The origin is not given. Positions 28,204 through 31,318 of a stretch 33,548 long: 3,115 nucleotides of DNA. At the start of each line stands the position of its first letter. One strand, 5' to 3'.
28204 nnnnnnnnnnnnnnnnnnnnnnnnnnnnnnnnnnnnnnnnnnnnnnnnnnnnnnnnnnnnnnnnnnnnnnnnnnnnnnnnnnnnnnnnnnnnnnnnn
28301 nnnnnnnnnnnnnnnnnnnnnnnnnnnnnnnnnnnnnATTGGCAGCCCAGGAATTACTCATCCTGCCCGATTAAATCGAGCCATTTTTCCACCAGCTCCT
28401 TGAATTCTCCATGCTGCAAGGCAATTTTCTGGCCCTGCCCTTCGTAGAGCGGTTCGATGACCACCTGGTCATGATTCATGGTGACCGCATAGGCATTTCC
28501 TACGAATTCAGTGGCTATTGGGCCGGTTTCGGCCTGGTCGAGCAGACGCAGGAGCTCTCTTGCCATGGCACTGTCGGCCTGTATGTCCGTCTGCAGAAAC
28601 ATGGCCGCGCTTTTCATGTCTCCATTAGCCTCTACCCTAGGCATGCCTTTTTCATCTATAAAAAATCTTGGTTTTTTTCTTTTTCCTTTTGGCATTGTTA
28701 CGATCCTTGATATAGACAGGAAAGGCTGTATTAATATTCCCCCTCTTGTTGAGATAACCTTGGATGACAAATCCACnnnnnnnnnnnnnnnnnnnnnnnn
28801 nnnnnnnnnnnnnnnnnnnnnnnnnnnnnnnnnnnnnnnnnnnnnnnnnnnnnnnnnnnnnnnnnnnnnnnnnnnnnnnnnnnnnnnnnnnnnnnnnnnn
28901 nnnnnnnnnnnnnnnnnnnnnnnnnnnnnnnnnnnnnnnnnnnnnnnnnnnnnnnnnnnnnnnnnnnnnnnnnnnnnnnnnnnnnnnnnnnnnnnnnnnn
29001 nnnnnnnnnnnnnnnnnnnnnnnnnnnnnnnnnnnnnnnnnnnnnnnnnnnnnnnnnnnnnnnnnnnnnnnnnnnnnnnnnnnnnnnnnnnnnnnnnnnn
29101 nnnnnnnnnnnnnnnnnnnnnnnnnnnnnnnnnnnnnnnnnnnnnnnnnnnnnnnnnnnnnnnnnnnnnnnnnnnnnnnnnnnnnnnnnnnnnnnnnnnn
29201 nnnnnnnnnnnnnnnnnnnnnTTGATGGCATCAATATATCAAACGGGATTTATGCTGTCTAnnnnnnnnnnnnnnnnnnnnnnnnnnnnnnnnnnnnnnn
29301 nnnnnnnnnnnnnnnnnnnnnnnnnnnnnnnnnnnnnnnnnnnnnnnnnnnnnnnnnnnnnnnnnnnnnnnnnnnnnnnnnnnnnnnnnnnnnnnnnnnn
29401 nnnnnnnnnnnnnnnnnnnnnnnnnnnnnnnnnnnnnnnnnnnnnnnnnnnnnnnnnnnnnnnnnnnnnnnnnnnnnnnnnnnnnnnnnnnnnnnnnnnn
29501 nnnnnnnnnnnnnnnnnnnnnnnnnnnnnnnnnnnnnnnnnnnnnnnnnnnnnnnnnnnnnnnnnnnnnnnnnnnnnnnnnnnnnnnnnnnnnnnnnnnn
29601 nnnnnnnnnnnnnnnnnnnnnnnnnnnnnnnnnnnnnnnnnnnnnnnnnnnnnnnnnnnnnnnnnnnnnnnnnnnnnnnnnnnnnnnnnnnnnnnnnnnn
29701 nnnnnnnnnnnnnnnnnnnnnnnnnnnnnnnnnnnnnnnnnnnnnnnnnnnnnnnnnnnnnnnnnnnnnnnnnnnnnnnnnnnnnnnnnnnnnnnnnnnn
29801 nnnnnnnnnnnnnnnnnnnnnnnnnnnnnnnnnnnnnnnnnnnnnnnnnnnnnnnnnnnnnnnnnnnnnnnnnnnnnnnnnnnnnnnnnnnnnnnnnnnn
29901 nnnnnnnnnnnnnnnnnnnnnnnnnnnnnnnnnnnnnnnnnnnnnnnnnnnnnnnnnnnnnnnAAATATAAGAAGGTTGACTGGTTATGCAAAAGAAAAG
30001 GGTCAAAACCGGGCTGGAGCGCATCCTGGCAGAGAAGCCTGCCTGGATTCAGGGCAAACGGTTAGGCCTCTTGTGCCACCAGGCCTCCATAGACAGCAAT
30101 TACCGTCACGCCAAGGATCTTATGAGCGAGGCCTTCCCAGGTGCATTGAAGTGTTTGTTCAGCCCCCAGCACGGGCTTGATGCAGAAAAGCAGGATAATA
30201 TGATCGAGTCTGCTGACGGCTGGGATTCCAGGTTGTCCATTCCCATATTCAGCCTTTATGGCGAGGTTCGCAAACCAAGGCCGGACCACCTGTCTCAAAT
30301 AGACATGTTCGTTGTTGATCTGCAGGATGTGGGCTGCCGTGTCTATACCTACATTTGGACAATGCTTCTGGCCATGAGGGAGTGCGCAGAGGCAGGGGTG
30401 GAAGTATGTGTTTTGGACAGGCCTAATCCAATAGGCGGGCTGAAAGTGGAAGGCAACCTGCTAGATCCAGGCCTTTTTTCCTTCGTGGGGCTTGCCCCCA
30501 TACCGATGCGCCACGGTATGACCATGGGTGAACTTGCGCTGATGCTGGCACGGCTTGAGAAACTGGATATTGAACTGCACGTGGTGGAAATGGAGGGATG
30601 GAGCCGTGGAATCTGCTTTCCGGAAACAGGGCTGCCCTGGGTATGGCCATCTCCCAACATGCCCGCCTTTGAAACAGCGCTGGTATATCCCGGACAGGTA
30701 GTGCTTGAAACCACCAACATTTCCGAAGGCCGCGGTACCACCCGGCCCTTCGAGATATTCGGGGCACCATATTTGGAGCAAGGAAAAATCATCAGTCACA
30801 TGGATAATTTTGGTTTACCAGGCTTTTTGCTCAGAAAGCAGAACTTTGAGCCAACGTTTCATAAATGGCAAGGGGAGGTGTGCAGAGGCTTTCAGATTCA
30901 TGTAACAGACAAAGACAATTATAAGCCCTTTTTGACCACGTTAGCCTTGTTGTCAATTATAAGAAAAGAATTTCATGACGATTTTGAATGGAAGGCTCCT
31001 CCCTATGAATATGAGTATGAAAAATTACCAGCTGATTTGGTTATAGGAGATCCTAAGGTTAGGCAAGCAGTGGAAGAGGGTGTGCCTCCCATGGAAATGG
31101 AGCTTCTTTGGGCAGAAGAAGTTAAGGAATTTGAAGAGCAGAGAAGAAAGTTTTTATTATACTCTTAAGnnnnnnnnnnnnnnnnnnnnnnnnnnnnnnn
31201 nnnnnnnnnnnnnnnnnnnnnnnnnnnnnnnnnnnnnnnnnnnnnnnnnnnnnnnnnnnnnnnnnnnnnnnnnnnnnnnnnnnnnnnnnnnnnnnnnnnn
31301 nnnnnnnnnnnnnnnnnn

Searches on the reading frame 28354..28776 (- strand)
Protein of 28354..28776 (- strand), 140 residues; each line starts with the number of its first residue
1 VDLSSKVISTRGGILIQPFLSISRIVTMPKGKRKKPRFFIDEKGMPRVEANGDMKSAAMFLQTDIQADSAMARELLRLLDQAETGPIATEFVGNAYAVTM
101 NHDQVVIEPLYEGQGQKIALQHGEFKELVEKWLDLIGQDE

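Call 10: search_protein_families(library=pfam, proteins=[window:28354-28776:-])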
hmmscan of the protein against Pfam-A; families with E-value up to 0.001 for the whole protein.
window:28354-28776:- (140 aa): 1 family
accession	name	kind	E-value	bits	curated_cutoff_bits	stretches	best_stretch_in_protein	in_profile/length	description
PF06062.16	UPF0231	-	0.0001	23.1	25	1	38-108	5-76/121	Uncharacterised protein family (UPF0231)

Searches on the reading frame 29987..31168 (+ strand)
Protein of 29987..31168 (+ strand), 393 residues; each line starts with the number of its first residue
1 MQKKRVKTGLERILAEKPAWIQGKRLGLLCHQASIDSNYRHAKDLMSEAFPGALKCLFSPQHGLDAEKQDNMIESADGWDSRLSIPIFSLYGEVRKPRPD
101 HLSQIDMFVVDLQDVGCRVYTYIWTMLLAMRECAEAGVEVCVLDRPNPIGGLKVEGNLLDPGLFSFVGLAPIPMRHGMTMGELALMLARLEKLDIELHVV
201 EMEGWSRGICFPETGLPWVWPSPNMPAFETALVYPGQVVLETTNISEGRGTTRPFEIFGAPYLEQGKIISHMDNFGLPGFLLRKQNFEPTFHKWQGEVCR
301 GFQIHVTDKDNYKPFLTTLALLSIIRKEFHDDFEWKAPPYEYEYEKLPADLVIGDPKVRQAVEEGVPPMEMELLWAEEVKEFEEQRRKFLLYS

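Call 9: search_protein_families(library=pfam, proteins=[window:29987-31168:+])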
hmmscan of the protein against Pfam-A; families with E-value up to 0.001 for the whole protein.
window:29987-31168:+ (393 aa): 2 families
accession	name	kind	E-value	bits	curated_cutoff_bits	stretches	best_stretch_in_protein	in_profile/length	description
PF07075.17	NamZ_N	-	2.6e-78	262.5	26.9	1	27-228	2-202/203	Exo-beta-N-acetylmuramidase NamZ, N-terminal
PF20732.2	NamZ_C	-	1e-49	169.6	25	1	232-392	1-152/152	Exo-beta-N-acetylmuramidase NamZ, C-terminal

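Call 16: find_encoding_contigs(protein=window:29987-31168:+, flank=10000, max_places=10)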
Protein window:29987-31168:+ (393 aa): 4 contigs read that carry it; 4 places shown.
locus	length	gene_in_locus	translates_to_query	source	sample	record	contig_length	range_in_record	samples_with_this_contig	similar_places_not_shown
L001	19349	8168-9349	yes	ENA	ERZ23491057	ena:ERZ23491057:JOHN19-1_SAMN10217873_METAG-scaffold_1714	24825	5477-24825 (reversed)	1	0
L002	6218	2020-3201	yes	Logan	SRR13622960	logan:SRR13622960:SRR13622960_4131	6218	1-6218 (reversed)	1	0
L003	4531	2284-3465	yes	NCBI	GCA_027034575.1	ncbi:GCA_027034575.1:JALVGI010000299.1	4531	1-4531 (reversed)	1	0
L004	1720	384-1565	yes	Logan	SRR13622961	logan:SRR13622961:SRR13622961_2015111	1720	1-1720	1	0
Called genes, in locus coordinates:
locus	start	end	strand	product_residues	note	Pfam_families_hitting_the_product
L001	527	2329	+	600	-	PF00939:Na_sulph_symp (weak), PF02040:ArsB, PF16980:CitMHS_2, PF03600:CitMHS, PF00939:Na_sulph_symp (weak)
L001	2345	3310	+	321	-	PF00582:Usp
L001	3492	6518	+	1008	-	PF16258:DUF4912, PF03065:Glyco_hydro_57, PF09210:BE_C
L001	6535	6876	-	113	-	-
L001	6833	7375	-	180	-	PF14436:EndoU_bacteria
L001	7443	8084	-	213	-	PF00849:PseudoU_synth_2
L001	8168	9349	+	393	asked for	PF07075:NamZ_N, PF20732:NamZ_C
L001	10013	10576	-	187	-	PF00156:Pribosyltran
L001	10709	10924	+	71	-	PF09723:Zn_ribbon_8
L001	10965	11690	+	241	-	PF00005:ABC_tran, PF13304:AAA_21 (faint)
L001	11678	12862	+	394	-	PF01458:SUFBD_core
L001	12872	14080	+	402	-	PF02706:Wzz, PF13807:GNVR (weak)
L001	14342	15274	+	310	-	PF00188:CAP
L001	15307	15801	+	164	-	-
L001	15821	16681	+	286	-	PF13145:Rotamase_2, PF00639:Rotamase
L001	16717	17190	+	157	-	-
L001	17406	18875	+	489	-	-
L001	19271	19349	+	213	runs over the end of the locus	-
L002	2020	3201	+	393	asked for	PF07075:NamZ_N, PF20732:NamZ_C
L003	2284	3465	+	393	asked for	PF07075:NamZ_N, PF20732:NamZ_C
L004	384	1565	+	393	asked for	PF07075:NamZ_N, PF20732:NamZ_C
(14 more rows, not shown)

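Call 29: find_homologous_proteins(query=window:29987-31168:+, max_evalue=1e-60)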
Query window:29987-31168:+ (393 aa): 7981 proteins with E <= 1e-60 among 8000 candidates; the best 120 are listed.
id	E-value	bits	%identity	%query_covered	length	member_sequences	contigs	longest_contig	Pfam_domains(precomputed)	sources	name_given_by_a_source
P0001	5.3e-270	913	99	100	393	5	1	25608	PF07075.18,PF20732.3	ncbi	-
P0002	1.2e-209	714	73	99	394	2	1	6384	PF07075.18,PF20732.3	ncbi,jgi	-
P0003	4.2e-205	699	72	99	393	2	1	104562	PF07075.18,PF20732.3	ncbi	-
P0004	4.0e-175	601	65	99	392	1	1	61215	PF07075.18,PF20732.3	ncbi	-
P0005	9.6e-170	583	65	98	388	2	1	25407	PF07075.18,PF20732.3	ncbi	-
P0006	1.3e-168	579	63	98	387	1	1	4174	PF07075.18,PF20732.3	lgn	-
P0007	1.4e-168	579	63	98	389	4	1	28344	PF07075.18,PF20732.3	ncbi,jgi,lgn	-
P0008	4.3e-168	577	61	98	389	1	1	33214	PF07075.18,PF20732.3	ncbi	-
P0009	9.0e-168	576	64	99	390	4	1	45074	PF07075.18,PF20732.3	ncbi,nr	ncbi:MAG: DUF1343 domain-containing protein [Desulfobacteraceae bacterium]|nr:DUF1343 domain-contain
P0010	9.6e-168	576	63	98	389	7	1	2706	PF07075.18,PF20732.3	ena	-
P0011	1.7e-167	575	63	99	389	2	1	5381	PF07075.18,PF20732.3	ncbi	-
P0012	2.5e-167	575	64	98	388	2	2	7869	PF07075.18,PF20732.3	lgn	-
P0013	2.5e-167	575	62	99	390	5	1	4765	PF07075.18,PF20732.3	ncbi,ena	-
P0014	2.1e-166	572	60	98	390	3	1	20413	PF07075.18,PF20732.3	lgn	-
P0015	3.7e-166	571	61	98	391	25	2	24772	PF07075.18,PF20732.3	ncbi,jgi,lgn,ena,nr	ncbi:MAG: DUF1343 domain-containing protein [Thermodesulfobacteriota bacterium]|nr:MAG: DUF1343 doma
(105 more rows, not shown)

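Call 30: find_encoding_contigs(protein=P0003, flank=10000, max_places=4)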
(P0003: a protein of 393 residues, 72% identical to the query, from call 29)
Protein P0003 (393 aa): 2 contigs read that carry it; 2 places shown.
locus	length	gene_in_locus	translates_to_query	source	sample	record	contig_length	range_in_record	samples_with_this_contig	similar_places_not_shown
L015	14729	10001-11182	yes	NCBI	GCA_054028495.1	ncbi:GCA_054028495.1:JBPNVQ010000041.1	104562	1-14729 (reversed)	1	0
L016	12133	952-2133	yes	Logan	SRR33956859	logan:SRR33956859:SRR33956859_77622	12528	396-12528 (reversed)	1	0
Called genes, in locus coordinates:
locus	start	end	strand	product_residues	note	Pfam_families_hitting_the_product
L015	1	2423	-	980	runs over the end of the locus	-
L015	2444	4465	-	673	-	PF18998:Flg_new_2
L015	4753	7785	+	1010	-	PF16258:DUF4912, PF03065:Glyco_hydro_57, PF09210:BE_C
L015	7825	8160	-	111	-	-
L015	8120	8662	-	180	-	PF14436:EndoU_bacteria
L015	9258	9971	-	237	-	PF00849:PseudoU_synth_2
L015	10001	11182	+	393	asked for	PF07075:NamZ_N, PF20732:NamZ_C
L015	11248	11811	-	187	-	PF00156:Pribosyltran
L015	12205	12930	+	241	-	PF00005:ABC_tran, PF13304:AAA_21 (faint)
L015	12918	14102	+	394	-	PF01458:SUFBD_core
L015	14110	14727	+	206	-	?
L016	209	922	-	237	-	PF00849:PseudoU_synth_2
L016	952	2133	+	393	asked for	PF07075:NamZ_N, PF20732:NamZ_C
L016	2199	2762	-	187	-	PF00156:Pribosyltran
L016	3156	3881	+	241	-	PF00005:ABC_tran, PF13304:AAA_21 (faint)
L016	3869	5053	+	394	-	PF01458:SUFBD_core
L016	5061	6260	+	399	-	PF02706:Wzz, PF13807:GNVR (weak)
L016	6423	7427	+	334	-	PF00188:CAP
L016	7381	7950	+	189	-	-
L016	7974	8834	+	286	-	PF13145:Rotamase_2, PF13616:Rotamase_3 (weak), PF00639:Rotamase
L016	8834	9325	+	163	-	-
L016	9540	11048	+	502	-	-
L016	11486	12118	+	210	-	-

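Call 31: find_encoding_contigs(protein=P0002, flank=10000, max_places=4)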
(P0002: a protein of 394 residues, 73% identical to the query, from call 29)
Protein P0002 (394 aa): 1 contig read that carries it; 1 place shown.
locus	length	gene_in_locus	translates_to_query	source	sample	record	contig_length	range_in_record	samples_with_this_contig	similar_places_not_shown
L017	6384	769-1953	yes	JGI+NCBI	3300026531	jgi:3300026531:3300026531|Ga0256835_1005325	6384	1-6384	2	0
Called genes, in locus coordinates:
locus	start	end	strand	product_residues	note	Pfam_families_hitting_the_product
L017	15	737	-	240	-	PF00849:PseudoU_synth_2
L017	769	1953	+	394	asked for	PF07075:NamZ_N, PF20732:NamZ_C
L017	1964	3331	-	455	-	PF18073:Zn_ribbon_LapB, PF13481:AAA_25, PF03796:DnaB_C (weak), PF06745:ATPase, PF20720:nSTAND3 (weak), PF13541:ChlI (weak), PF05362:Lon_C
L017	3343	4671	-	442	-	PF00512:HisKA, PF02518:HATPase_c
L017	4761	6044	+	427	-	PF02844:GARS_N, PF01071:GARS_A, PF02222:ATP-grasp (faint), PF02843:GARS_C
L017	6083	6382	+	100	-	?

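Call 32: find_encoding_contigs(protein=P0001, flank=10000, max_places=4)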
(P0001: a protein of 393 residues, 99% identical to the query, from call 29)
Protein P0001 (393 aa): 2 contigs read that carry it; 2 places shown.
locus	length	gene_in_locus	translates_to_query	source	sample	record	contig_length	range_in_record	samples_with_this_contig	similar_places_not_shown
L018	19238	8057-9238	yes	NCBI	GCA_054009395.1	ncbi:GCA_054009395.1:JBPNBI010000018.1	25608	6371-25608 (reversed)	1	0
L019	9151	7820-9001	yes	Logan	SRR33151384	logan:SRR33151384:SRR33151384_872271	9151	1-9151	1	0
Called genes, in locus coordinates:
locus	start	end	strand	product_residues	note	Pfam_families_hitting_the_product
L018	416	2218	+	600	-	PF00939:Na_sulph_symp (weak), PF02040:ArsB, PF16980:CitMHS_2, PF03600:CitMHS, PF00939:Na_sulph_symp (weak)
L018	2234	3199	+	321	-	PF00582:Usp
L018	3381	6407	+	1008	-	PF16258:DUF4912, PF03065:Glyco_hydro_57, PF09210:BE_C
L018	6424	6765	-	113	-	-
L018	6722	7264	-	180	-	PF14436:EndoU_bacteria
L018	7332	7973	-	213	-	PF00849:PseudoU_synth_2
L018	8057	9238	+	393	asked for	PF07075:NamZ_N, PF20732:NamZ_C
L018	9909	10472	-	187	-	PF00156:Pribosyltran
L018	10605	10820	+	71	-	PF09723:Zn_ribbon_8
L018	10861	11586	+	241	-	PF00005:ABC_tran, PF13304:AAA_21 (faint)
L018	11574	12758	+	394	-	PF01458:SUFBD_core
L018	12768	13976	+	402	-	PF02706:Wzz, PF13807:GNVR (weak)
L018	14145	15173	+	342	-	PF00188:CAP (weak)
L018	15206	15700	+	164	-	-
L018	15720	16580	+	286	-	PF13145:Rotamase_2, PF00639:Rotamase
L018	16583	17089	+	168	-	-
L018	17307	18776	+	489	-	-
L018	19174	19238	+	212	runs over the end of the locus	-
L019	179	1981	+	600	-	PF00939:Na_sulph_symp (weak), PF02040:ArsB, PF16980:CitMHS_2, PF03600:CitMHS, PF00939:Na_sulph_symp (weak)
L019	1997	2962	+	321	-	PF00582:Usp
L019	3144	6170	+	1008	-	PF16258:DUF4912, PF03065:Glyco_hydro_57, PF09210:BE_C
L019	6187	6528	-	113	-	-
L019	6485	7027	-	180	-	PF14436:EndoU_bacteria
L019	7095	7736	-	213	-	PF00849:PseudoU_synth_2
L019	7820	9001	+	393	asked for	PF07075:NamZ_N, PF20732:NamZ_C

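Call 54: find_encoding_contigs(protein=P0004, flank=10000, max_places=3)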
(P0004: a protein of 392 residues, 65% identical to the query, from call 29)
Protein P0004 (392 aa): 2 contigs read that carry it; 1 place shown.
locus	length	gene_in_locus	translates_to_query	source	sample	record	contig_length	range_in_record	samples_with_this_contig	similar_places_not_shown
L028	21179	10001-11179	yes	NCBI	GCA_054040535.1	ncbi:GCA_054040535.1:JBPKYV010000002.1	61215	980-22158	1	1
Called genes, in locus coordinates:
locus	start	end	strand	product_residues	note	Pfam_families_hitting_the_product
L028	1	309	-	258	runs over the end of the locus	PF09719:C_GCAxxG_C_C (weak)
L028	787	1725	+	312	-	PF12146:Hydrolase_4, PF12697:Abhydrolase_6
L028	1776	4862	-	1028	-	PF16258:DUF4912, PF03065:Glyco_hydro_57, PF09210:BE_C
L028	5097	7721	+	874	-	PF14827:dCache_3, PF08448:PAS_4, PF13426:PAS_9, PF00512:HisKA (weak), PF02518:HATPase_c, PF00072:Response_reg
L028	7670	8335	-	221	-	PF00849:PseudoU_synth_2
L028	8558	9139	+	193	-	PF00117:GATase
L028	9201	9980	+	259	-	PF00977:His_biosynth, PF01207:Dus (faint), PF03060:NMO (faint)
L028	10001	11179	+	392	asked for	PF07075:NamZ_N, PF20732:NamZ_C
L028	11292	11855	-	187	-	PF00156:Pribosyltran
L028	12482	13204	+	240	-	PF00005:ABC_tran, PF13304:AAA_21 (faint)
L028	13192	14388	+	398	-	PF01458:SUFBD_core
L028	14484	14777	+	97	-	PF20657:DUF6811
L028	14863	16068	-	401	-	PF00155:Aminotran_1_2, PF01041:DegT_DnrJ_EryC1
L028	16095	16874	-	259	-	PF01416:PseudoU_synth_1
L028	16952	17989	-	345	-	PF01118:Semialdhyde_dh, PF22698:Semialdhyde_dhC_1, PF02774:Semialdhyde_dhC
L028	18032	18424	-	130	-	PF00380:Ribosomal_S9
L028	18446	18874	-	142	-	PF00572:Ribosomal_L13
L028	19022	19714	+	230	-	-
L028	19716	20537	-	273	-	PF00033:Cytochrome_B, PF13631:Cytochrom_B_N_2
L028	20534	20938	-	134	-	PF00355:Rieske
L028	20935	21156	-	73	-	PF11146:DUF2905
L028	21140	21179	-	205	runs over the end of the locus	PF02677:QueH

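Call 55: find_encoding_contigs(protein=P0005, flank=10000, max_places=3)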
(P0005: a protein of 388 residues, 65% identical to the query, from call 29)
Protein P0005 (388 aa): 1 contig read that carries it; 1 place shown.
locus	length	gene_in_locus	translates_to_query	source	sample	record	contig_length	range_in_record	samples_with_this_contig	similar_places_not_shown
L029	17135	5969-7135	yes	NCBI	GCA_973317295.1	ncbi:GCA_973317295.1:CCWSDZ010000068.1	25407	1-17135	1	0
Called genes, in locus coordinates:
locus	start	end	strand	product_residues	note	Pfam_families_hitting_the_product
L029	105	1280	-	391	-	PF04389:Peptidase_M28, PF01546:Peptidase_M20, PF05343:Peptidase_M42 (weak), PF07687:M20_dimer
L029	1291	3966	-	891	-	PF01368:DHH, PF02272:DHHA1 (faint), PF00571:CBS, PF01743:PolyA_pol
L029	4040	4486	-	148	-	PF00582:Usp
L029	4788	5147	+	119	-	-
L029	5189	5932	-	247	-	PF00849:PseudoU_synth_2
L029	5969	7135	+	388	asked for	PF07075:NamZ_N, PF20732:NamZ_C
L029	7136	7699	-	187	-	PF00156:Pribosyltran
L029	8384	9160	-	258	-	PF04333:MlaA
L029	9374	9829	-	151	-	PF00027:cNMP_binding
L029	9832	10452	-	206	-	PF05494:MlaC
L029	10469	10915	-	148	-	PF02470:MlaD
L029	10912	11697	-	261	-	PF00005:ABC_tran, PF13304:AAA_21 (weak)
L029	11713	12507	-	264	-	PF02405:MlaE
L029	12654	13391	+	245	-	PF00005:ABC_tran, PF13304:AAA_21 (faint)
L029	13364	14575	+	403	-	PF01458:SUFBD_core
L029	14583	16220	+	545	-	PF00795:CN_hydrolase, PF02540:NAD_synthase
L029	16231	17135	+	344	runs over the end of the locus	PF01336:tRNA_anti-codon (weak), PF01966:HD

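Call 71: list_cluster_members(proteins=[window:29987-31168:+, P0003, P0004])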
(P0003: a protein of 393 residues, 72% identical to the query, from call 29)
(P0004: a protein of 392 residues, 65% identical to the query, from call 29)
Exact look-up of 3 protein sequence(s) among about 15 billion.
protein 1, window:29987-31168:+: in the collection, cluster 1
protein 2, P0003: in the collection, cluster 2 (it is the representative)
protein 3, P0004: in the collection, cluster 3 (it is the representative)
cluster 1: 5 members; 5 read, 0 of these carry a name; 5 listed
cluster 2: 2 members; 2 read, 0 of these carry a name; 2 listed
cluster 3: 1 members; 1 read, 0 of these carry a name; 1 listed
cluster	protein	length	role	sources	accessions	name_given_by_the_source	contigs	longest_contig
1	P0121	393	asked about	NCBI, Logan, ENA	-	-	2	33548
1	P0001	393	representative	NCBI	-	-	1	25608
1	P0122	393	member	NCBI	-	-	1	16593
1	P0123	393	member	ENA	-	-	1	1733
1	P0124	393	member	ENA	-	-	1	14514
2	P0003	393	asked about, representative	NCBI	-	-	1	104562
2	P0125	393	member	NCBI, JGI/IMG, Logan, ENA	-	-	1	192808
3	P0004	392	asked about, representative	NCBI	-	-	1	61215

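Call 72: find_encoding_contigs(protein=P0125, flank=10000, max_places=4)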
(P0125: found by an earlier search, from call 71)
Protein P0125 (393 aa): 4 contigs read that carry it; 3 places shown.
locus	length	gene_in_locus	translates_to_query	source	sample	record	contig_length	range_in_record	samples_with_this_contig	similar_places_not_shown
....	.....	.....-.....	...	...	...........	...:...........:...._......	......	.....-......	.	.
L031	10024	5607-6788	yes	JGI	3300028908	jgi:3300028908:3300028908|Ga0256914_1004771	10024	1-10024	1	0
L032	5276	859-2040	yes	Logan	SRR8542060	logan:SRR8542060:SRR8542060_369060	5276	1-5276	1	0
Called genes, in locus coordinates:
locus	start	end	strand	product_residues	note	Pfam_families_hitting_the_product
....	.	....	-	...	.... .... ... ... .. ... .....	-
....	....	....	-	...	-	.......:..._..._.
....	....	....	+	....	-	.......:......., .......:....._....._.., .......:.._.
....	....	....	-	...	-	-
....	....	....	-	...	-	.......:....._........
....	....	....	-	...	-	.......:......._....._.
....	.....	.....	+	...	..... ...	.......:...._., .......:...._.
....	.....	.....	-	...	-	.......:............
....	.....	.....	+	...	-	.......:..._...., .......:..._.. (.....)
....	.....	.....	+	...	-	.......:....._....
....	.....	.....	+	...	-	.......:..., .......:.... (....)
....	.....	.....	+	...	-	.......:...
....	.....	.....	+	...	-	-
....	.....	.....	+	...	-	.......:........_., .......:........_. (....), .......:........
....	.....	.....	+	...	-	-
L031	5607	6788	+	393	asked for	PF07075:NamZ_N, PF20732:NamZ_C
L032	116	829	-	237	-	PF00849:PseudoU_synth_2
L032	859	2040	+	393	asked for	PF07075:NamZ_N, PF20732:NamZ_C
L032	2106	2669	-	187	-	PF00156:Pribosyltran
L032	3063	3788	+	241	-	PF00005:ABC_tran, PF13304:AAA_21 (faint)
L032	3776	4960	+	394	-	PF01458:SUFBD_core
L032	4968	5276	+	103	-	?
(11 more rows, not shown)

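Call 73: find_encoding_contigs(protein=P0122, flank=10000, max_places=3)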
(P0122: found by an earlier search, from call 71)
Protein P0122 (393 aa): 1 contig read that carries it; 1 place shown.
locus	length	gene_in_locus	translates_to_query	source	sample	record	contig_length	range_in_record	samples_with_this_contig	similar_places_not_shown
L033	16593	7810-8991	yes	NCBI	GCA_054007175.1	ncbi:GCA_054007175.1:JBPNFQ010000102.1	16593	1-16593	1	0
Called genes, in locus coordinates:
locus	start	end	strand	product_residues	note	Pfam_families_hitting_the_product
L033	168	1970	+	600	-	PF00939:Na_sulph_symp (weak), PF02040:ArsB, PF16980:CitMHS_2, PF03600:CitMHS, PF00939:Na_sulph_symp (weak)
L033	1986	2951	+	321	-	PF00582:Usp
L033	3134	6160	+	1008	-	PF16258:DUF4912, PF03065:Glyco_hydro_57, PF09210:BE_C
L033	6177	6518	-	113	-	-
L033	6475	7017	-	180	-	PF14436:EndoU_bacteria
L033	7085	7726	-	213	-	PF00849:PseudoU_synth_2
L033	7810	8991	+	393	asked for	PF07075:NamZ_N, PF20732:NamZ_C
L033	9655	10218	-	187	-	PF00156:Pribosyltran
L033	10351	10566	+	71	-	PF09723:Zn_ribbon_8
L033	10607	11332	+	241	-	PF00005:ABC_tran, PF13304:AAA_21 (faint)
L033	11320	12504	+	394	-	PF01458:SUFBD_core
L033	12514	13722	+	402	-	PF02706:Wzz, PF13807:GNVR (weak)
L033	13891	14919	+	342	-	PF00188:CAP (weak)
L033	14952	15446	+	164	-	-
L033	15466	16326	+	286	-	PF13145:Rotamase_2, PF00639:Rotamase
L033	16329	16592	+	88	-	?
